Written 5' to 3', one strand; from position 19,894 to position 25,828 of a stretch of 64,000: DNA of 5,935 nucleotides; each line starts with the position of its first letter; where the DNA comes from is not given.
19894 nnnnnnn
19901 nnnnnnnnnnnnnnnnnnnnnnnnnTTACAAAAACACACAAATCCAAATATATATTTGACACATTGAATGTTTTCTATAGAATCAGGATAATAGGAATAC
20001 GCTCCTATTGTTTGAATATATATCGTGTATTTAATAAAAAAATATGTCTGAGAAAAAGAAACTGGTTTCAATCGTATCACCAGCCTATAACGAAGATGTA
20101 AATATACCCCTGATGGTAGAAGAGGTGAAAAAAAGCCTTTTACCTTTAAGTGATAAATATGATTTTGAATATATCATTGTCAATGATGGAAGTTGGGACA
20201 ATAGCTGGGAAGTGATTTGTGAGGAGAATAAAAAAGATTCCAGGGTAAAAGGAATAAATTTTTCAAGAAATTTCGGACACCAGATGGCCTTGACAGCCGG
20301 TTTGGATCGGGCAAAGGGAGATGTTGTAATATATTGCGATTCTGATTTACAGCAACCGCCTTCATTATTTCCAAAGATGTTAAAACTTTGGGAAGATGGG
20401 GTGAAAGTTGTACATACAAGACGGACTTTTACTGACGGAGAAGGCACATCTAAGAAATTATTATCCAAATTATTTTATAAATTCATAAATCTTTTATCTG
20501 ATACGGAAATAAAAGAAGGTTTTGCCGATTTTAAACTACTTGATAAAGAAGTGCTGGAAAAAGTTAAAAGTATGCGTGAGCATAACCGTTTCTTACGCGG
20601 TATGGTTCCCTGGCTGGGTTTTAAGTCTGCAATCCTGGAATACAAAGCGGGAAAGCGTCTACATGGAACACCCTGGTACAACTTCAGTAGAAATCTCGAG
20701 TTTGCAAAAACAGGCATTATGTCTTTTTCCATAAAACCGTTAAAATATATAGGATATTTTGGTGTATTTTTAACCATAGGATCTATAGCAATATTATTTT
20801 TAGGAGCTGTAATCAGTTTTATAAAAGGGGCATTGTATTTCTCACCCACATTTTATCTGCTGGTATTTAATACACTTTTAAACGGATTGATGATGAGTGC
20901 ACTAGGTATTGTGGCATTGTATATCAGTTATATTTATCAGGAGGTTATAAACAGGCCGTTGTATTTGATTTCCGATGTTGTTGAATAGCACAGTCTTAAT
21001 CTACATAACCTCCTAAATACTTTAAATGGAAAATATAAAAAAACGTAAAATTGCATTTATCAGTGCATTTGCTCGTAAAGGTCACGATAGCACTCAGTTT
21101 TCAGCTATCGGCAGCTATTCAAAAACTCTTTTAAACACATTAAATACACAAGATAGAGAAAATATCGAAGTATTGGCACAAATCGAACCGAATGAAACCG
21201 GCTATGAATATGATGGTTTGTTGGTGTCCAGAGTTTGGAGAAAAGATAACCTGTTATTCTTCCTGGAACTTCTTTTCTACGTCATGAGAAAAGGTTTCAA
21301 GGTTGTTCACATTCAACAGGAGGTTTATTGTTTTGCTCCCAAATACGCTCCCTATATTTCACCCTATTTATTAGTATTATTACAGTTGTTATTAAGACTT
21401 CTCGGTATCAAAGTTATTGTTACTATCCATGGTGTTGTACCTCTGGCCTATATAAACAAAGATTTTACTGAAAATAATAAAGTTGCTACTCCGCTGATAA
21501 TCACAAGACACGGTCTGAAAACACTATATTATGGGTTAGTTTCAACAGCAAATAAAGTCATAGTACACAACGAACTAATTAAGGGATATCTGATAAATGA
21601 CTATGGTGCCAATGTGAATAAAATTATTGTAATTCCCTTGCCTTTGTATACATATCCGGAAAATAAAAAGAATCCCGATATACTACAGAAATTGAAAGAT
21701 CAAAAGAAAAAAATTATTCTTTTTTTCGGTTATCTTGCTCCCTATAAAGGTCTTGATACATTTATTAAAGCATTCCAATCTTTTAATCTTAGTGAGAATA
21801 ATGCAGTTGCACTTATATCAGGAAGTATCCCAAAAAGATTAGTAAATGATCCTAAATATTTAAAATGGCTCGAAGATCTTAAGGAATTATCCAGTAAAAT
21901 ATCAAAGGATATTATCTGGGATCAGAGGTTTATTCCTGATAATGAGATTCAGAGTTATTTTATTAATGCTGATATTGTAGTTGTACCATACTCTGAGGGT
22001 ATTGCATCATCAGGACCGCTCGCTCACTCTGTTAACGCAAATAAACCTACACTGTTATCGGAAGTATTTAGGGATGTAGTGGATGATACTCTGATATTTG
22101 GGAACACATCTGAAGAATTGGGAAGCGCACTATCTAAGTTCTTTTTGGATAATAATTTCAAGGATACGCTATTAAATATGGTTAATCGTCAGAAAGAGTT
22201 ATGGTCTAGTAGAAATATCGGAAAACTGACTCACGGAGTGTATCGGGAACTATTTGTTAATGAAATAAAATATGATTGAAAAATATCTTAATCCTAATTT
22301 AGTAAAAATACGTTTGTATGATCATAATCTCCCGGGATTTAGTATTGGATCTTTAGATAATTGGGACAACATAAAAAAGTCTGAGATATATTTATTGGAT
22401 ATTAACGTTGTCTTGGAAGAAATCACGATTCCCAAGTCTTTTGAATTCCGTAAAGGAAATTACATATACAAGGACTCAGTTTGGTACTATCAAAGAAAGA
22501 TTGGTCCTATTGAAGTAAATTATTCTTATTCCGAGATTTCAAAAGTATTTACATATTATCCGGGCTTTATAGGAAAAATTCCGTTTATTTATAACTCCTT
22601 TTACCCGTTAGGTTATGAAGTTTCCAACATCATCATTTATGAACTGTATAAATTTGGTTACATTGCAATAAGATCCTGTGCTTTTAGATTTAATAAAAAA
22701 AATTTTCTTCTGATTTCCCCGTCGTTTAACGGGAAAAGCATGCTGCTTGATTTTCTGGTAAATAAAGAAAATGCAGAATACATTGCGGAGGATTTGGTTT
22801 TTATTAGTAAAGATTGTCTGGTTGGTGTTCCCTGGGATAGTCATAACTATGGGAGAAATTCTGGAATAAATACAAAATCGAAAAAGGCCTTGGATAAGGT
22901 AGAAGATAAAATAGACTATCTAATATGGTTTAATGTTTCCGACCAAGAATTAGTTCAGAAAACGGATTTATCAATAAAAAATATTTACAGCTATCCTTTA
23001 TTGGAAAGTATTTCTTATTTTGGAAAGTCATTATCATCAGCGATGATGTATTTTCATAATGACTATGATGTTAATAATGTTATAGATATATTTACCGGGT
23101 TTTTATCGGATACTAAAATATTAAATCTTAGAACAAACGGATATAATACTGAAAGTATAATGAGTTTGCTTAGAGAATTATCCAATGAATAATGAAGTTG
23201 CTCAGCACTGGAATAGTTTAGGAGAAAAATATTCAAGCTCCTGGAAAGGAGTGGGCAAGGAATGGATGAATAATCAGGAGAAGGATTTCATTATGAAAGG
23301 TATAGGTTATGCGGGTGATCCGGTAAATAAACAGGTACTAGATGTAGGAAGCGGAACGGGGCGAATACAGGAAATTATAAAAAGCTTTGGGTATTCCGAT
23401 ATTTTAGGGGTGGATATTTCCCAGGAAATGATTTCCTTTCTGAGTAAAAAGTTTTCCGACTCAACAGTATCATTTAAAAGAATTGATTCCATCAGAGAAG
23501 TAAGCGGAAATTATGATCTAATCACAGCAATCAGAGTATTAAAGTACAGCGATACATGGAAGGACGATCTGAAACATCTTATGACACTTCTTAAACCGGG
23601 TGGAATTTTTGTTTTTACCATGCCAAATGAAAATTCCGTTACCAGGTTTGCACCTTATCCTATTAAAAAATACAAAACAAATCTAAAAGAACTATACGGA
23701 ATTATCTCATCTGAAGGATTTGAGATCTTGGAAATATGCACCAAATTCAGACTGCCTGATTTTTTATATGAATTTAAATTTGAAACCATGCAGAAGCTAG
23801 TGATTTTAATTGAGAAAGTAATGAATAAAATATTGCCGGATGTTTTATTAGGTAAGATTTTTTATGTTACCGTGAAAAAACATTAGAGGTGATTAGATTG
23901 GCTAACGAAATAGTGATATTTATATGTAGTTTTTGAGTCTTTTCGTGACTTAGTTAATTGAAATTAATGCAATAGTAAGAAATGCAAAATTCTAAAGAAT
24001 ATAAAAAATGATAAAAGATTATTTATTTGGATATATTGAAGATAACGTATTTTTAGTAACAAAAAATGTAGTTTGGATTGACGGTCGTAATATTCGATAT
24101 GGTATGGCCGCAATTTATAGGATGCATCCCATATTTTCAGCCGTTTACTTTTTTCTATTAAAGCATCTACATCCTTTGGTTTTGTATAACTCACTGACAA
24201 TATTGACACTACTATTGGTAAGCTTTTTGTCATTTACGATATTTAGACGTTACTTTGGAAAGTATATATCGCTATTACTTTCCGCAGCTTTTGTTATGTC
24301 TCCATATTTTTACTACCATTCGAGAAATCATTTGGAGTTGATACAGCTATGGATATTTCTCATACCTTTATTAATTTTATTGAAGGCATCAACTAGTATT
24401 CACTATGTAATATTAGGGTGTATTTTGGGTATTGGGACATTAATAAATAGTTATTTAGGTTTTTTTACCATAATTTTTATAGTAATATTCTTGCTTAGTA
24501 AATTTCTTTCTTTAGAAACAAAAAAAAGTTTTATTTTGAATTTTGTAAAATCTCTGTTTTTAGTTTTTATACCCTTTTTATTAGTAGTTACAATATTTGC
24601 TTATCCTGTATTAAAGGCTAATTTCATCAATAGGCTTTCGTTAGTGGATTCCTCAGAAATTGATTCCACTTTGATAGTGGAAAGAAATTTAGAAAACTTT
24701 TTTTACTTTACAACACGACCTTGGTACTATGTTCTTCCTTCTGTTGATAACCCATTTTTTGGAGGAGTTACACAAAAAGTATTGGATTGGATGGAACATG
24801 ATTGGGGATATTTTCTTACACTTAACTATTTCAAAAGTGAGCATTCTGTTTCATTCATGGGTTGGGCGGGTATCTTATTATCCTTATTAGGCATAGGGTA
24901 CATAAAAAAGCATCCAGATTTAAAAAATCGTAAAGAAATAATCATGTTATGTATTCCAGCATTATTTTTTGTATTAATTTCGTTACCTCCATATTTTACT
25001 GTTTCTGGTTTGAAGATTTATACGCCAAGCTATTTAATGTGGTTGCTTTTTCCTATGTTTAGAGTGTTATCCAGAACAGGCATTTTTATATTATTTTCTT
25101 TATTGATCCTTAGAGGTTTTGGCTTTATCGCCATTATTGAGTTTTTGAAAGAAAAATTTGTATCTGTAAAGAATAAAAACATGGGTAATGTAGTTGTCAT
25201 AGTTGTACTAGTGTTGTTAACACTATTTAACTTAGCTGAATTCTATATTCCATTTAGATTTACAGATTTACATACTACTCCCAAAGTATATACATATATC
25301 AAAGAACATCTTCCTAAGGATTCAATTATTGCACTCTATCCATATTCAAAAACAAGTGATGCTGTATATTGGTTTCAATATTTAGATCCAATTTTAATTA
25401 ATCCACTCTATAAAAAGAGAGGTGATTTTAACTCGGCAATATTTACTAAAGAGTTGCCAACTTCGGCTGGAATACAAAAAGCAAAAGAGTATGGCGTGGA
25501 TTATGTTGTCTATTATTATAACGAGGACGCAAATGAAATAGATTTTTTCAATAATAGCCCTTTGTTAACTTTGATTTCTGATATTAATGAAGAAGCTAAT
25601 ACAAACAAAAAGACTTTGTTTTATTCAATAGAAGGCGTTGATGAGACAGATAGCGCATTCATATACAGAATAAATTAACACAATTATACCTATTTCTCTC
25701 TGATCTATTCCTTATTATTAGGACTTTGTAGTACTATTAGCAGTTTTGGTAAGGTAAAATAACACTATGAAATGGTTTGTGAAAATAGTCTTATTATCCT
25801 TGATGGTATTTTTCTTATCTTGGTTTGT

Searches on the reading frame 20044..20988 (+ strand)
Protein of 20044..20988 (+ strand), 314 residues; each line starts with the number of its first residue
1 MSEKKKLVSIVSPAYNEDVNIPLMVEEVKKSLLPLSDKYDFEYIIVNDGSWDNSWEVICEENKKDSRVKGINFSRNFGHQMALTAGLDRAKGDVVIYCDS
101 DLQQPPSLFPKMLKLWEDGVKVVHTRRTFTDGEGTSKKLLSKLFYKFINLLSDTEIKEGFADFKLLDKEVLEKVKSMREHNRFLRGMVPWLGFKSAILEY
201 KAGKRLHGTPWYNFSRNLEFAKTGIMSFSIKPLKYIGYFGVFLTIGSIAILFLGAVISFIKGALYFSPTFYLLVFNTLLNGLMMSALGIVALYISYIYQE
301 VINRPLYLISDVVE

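Call 8: search_protein_families(library=pfam, proteins=[window:20044-20988:+], max_evalue=0.001)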
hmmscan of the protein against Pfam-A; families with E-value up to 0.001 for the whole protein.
window:20044-20988:+ (314 aa): 3 families
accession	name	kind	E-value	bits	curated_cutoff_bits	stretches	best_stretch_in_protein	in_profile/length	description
PF00535.33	Glycos_transf_2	-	2.1e-29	103.1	23.3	1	9-174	1-167/168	Glycosyl transferase family 2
PF13506.12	Glyco_transf_21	-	3.6e-06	27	21.7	1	82-176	21-119/174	Glycosyl transferase family 21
PF10111.15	Glyco_tranf_2_2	-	9.5e-06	25.7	27.3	1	37-115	23-105/276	Glycosyltransferase like family 2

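Call 22: search_protein_families(library=ncbifam, proteins=[window:20044-20988:+], max_evalue=0.01)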
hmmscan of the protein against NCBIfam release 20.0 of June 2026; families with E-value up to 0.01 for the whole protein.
window:20044-20988:+ (314 aa): 16 families
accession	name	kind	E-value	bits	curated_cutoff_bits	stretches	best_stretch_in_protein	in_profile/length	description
NF047588.1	GlcsyltransPgfSStrep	equivalog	8.7e-71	238.7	500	1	8-311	3-304/308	glycosyltransferase PgfS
NF007986.1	PRK10714.1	equivalog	9.2e-35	120.2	529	1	4-313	4-312/316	undecaprenyl-phosphate 4-deoxy-4-formamido-L-arabinose transferase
NF047683.1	TeichurnBiosyTuaG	equivalog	2.8e-13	50.1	400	1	1-115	1-110/252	teichuronic acid biosynthesis protein TuaG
TIGR03937.1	PgaC_IcaA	equivalog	6e-13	48.5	422.3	1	3-101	42-135/407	poly-beta-1,6-N-acetyl-D-glucosamine synthase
NF007482.0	PRK10073.1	equivalog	3.3e-12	46.1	423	1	1-117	1-111/334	glycosyltransferase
NF041875.1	EPS_EpsD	equivalog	1.7e-10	40.8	370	1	8-123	1-111/325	exopolysaccharide biosynthesis glycosyltransferase EpsD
TIGR03965.1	mycofact_glyco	equivalog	2.8e-07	29.8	280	1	5-123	73-187/467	mycofactocin biosynthesis glycosyltransferase MftF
NF010496.0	PRK13915.1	equivalog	6.9e-07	28.6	262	1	4-123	29-151/307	glucosyl-3-phosphoglycerate synthase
TIGR04283.1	glyco_like_mftF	equivalog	1.7e-06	27.8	182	1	8-125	1-107/221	TIGR04283 family arsenosugar biosynthesis glycosyltransferase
TIGR04242.1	nodulat_NodC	equivalog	2.3e-06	26.9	550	1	7-104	49-144/395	chitooligosaccharide synthase NodC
TIGR03111.1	glyc2_xrt_Gpos1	hypoth_equivalog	3e-06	26.3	363.95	1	7-158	50-194/439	TIGR03111 family XrtG-associated glycosyltransferase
NF050050.1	ProtGlycPglI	equivalog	2.7e-05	23.7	500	1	8-119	4-111/306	GalNAc(5)-diNAcBac-PP-undecaprenol beta-1,3-glucosyltransferase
NF041391.1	DPhHxTase_Halo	equivalog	0.0012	17.9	375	1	43-156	26-135/213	dolichyl-phosphate hexose transferase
NF041394.1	GtaseAglG_Halo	equivalog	0.0031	16.8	440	1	38-125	29-116/304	glucosyl-dolichyl phosphate glucuronosyltransferase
NF053739.1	GlytfEpsEBac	equivalog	0.0039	16.2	450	1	26-101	17-92/265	glycosyltransferase EpsE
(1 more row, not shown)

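Call 90: find_homologous_proteins(query=window:20044-20985:+, max_evalue=1e-20)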
Query window:20044-20985:+ (314 aa): 7153 proteins with E <= 1e-20 among 8000 candidates; the best 120 are listed.
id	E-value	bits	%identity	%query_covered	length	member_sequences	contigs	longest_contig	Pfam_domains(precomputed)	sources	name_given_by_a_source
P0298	1.9e-206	702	100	100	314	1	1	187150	PF10111.15,PF00535.33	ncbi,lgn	-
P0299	1.3e-144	499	70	98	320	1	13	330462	PF10111.15,PF00535.33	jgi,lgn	jgi:dolichol-phosphate mannosyltransferase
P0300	5.4e-138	478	67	98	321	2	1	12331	PF00535.33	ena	-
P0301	1.5e-135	469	65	99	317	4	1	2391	PF00535.33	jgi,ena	-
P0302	1.6e-135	469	66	99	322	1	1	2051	PF10111.15,PF00535.33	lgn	-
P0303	2.4e-135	469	65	98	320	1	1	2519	PF10111.15,PF00535.33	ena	-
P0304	1.2e-134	467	67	98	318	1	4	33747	PF10111.15,PF00535.33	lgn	-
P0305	2.5e-134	465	65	98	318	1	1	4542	PF00535.33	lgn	-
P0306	1.9e-133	463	65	98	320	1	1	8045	PF00535.33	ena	-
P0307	1.7e-132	459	66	98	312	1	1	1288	PF10111.15,PF00535.33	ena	-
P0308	3.2e-132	459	64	99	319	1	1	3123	PF10111.15,PF00535.33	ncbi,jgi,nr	ncbi:glycosyltransferase family 2 protein [Patescibacteria group bacterium]|nr:glycosyltransferase f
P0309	3.7e-132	458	64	97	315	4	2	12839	PF00535.33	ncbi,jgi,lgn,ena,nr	ncbi:MAG: glycosyltransferase family 2 protein [Clostridiales bacterium]|nr:glycosyltransferase fami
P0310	4.1e-132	458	63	99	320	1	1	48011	PF10111.15,PF00535.33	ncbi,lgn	-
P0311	4.4e-132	458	66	98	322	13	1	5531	PF00535.33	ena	-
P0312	6.9e-132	457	65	98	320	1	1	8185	PF00535.33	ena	-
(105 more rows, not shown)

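Call 92: find_encoding_contigs(protein=P0304, flank=10000, max_places=1)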
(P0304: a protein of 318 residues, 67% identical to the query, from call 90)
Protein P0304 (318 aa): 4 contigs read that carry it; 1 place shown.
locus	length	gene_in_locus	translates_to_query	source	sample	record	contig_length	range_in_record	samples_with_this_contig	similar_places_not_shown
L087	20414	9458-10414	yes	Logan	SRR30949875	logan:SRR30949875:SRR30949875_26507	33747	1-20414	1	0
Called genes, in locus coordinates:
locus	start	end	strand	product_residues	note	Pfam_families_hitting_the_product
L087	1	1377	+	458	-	?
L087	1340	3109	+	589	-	PF13231:PMT_2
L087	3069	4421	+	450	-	PF01943:Polysacc_synt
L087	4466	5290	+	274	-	PF00535:Glycos_transf_2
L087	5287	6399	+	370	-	PF02350:Epimerase_2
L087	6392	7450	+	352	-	PF00535:Glycos_transf_2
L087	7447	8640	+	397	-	PF00534:Glycos_transf_1, PF13692:Glyco_trans_1_4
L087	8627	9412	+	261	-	PF03269:DUF268, PF08241:Methyltransf_11 (weak)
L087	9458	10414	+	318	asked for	PF00535:Glycos_transf_2, PF10111:Glyco_tranf_2_2 (weak)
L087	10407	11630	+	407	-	PF13439:Glyco_transf_4, PF00534:Glycos_transf_1, PF13692:Glyco_trans_1_4 (weak)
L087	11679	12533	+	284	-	PF05050:Methyltransf_21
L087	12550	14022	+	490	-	-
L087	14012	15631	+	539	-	-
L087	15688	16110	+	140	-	-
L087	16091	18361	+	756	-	-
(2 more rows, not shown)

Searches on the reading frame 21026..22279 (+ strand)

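Call 8: search_protein_families(library=pfam, proteins=[window:21026-22279:+], max_evalue=0.001)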
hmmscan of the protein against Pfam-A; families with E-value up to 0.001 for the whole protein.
window:21026-22279:+ (417 aa): 3 families
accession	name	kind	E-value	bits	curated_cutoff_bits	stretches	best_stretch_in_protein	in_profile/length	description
PF00534.26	Glycos_transf_1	-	8.6e-11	42.1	26.4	1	221-328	8-107/172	Glycosyl transferases group 1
PF13692.12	Glyco_trans_1_4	-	5.7e-08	33.6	27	1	229-370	2-137/142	Glycosyl transferases group 1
PF13439.12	Glyco_transf_4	-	7.5e-06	26.5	28.5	1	111-204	93-163/170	Glycosyltransferase Family 4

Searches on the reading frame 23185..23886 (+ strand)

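Call 8: search_protein_families(library=pfam, proteins=[window:23185-23886:+], max_evalue=0.001)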
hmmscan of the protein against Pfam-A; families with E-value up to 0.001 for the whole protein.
window:23185-23886:+ (233 aa): 7 families
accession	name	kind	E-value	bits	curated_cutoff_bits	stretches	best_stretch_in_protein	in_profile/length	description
PF13489.12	Methyltransf_23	-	5e-16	59.3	27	1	36-151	9-123/164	Methyltransferase domain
PF08242.18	Methyltransf_12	-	1.2e-13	52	30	1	52-142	1-98/98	Methyltransferase domain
PF08241.18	Methyltransf_11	-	2e-12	48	21.2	1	52-144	1-95/95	Methyltransferase domain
PF13649.12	Methyltransf_25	-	6.7e-12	46.4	27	1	51-140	1-97/97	Methyltransferase domain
PF13847.12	Methyltransf_31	-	4.8e-11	43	27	1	48-165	4-127/145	Methyltransferase domain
PF05219.18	DREV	-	3.8e-07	29.9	26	1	37-143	84-185/265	DREV methyltransferase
PF01209.24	Ubie_methyltran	-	0.0002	21.3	20.1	1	33-144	36-151/233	ubiE/COQ5 methyltransferase family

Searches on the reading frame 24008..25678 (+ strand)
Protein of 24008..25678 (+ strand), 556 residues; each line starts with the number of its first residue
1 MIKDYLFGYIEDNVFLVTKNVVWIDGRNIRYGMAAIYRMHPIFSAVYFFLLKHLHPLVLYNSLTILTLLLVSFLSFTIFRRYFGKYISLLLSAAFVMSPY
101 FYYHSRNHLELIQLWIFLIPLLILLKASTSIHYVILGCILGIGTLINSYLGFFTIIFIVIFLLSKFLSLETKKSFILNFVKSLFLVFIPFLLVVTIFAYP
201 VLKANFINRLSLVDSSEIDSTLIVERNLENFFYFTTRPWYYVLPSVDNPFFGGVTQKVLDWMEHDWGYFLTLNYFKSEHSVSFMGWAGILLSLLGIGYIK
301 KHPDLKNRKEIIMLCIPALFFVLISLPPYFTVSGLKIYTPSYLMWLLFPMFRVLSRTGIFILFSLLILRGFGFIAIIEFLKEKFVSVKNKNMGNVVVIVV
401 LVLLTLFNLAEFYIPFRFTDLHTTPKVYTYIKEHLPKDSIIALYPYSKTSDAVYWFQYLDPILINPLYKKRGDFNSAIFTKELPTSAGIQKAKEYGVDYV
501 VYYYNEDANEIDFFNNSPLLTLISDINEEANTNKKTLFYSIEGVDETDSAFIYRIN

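Call 8: search_protein_families(library=pfam, proteins=[window:24008-25678:+], max_evalue=0.001)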
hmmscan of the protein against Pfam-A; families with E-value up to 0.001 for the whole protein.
window:24008-25678:+ (556 aa): 0 families

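Call 22: search_protein_families(library=ncbifam, proteins=[window:24008-25678:+], max_evalue=0.01)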
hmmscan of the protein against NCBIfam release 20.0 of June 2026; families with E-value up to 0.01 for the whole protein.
window:24008-25678:+ (556 aa): 0 families

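Call 75: search_solved_structures(query=A3, max_evalue=10)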
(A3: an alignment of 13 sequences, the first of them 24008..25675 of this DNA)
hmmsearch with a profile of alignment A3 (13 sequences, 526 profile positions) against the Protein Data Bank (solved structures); distinct sequences matched with E-value up to 10: 1.
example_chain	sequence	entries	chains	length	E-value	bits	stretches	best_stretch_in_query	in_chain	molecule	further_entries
1vry_A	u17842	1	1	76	0.36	12.5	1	174-222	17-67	Glycine receptor alpha-1 chain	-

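Call 79: find_homologous_proteins(query=window:24008-25675:+, max_evalue=0.00001)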
Query window:24008-25675:+ (556 aa): 28 proteins with E <= 0.00001 among 8000 candidates.
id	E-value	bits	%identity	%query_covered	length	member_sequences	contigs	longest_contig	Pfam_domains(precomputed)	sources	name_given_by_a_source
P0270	0.0e+0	1221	100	100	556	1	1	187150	PF19830.5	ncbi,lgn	-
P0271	4.9e-97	344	36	99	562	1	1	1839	PF19830.5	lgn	-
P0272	3.1e-96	342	37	99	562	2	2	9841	-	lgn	-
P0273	7.2e-96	341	36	99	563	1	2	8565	PF19830.5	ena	-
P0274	4.7e-95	338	36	94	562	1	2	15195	PF19830.5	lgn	-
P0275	2.7e-94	335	37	95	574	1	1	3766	PF19830.5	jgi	jgi:hypothetical protein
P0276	2.3e-91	326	34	96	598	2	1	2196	-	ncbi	-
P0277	2.3e-90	322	35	96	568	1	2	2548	-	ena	-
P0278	8.0e-90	321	36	99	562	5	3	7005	-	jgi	-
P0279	1.3e-89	320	36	99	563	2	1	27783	-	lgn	-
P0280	2.7e-84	302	34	100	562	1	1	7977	PF19830.5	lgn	-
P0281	9.0e-84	301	35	85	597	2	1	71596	-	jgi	jgi:hypothetical protein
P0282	1.3e-82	297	37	92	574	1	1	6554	-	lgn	-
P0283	2.0e-81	293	34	99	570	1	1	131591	PF19830.5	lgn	-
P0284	8.2e-80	288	35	95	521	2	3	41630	-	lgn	-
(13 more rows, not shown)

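Call 82: search_protein_families(library=pfam, proteins=[window:24008-25675:+], max_evalue=1)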
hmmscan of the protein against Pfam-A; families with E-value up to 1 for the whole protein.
window:24008-25675:+ (556 aa): 1 family
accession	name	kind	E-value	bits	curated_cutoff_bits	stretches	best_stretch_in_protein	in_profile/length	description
PF08363.15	GbpC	-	0.15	12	27.2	1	491-549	168-219/307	Glucan-binding protein C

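Call 88: predict_structure(alignment_id=A6)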
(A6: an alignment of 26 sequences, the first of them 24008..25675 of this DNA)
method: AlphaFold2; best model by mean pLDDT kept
length: 556 residues; sequences in the alignment: 26
mean_pLDDT: 84.4   pTM: 0.85
mean pLDDT of the five models: 84.4, 84.2, 82.7, 81.9, 80.8
residues with pLDDT >= 90: 268; 70-90: 218; 50-70: 38; < 50: 32
segments of 3 or more residues with pLDDT < 50: 20-37, 210-223
pLDDT, mean of each block of 10 residues (from residue 1): 88 73 36 50 87 90 95 97 94 92 88 94 93 96 91 92 86 78 92 89 66 41 59 81 91 91 78 71 90 96 92 94 89 87 80 82 95 93 75 86 91 91 89 91 88 79 77 84 94 94 80 91 88 82 76 95
secondary structure, 60 per line:
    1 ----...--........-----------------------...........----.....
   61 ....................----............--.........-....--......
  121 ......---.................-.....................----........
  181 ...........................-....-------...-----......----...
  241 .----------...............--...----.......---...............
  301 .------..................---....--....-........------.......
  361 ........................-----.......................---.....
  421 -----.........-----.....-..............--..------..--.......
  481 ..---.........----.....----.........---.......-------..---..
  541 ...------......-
elements in order: E5-7 H10-17 H41-51 H56-80 H85-96 H99-107 H109-112 H115-126 H130-146 H148-168 H173-207 H209-212 H228-233 H238-241 H252-266 H276-282 H286-301 H308-325 E329-332 E335-338 H340-347 H354-384 H390-412 E416-420 H426-434 E440-444 H446-459 H476-482 H486-494 E499-503 H508-516 E520-526 E539-543 E550-555
